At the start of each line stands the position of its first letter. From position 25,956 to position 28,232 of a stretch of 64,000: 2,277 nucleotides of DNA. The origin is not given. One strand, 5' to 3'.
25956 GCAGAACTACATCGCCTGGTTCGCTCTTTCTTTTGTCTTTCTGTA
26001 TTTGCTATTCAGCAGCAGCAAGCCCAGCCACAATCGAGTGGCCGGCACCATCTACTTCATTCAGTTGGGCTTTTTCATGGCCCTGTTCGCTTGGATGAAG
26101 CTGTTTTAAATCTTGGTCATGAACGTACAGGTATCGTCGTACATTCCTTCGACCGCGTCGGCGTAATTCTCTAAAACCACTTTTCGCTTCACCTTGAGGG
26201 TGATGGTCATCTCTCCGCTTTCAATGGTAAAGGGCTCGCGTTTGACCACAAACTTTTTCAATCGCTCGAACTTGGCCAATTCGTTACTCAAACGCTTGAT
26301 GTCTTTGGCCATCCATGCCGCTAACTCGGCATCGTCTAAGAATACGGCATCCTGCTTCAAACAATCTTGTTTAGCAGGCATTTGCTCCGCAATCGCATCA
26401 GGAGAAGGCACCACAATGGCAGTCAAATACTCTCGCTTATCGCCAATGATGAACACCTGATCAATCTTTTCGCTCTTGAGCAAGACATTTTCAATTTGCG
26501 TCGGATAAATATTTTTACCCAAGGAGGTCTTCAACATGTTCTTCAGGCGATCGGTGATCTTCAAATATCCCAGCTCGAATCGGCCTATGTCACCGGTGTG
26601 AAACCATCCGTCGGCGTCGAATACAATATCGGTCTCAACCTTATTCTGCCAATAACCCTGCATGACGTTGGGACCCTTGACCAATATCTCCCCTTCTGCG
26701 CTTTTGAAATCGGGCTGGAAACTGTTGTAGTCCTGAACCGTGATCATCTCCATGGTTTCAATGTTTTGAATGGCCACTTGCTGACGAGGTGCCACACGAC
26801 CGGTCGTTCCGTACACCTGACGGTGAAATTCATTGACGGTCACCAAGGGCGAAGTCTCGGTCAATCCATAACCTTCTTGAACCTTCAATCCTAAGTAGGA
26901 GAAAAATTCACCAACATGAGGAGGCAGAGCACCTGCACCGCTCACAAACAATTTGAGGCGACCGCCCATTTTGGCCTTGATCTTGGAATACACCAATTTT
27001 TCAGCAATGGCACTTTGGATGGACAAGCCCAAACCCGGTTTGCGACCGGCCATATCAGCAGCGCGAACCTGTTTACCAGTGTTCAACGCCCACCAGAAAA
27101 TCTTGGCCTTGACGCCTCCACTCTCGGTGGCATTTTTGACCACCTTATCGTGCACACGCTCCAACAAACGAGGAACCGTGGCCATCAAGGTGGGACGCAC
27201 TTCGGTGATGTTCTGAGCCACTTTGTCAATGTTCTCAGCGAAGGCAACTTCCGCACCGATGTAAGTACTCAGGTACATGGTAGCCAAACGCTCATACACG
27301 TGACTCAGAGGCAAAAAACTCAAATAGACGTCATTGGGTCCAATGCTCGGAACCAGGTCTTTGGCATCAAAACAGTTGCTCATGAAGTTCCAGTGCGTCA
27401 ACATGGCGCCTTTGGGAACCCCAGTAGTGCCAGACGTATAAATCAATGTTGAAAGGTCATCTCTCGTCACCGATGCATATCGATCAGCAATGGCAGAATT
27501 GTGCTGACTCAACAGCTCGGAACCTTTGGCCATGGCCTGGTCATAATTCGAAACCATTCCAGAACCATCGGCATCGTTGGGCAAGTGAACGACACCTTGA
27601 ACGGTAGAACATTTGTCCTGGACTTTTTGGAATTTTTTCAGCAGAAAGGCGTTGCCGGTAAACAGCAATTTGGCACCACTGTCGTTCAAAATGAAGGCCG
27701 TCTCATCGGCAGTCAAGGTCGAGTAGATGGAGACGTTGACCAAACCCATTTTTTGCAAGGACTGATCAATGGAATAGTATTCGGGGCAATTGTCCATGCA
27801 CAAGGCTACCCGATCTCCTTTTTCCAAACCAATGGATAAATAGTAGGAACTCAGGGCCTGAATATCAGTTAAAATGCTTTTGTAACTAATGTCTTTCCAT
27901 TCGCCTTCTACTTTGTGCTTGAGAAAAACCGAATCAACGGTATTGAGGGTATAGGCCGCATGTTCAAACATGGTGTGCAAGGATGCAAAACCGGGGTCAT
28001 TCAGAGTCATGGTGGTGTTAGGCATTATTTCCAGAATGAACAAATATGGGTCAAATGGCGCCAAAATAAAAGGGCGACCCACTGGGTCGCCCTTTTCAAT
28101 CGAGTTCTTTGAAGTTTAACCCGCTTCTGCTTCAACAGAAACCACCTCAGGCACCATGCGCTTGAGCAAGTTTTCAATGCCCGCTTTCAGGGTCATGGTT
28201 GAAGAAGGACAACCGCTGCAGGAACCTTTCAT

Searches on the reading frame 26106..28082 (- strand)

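Call 74: search_protein_families(library=pfam, proteins=[window:26106-28082:-], max_evalue=0.00001)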
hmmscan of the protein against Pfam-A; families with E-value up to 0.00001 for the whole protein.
window:26106-28082:- (658 aa): 2 families
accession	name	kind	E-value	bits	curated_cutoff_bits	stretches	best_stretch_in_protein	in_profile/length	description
PF00501.34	AMP-binding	-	6e-77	259.4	29.9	1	50-478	10-384/384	AMP-binding enzyme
PF23562.2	AMP-binding_C_3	-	1.2e-09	39.1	20.8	1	517-650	4-122/124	AMP-binding enzyme C-terminal domain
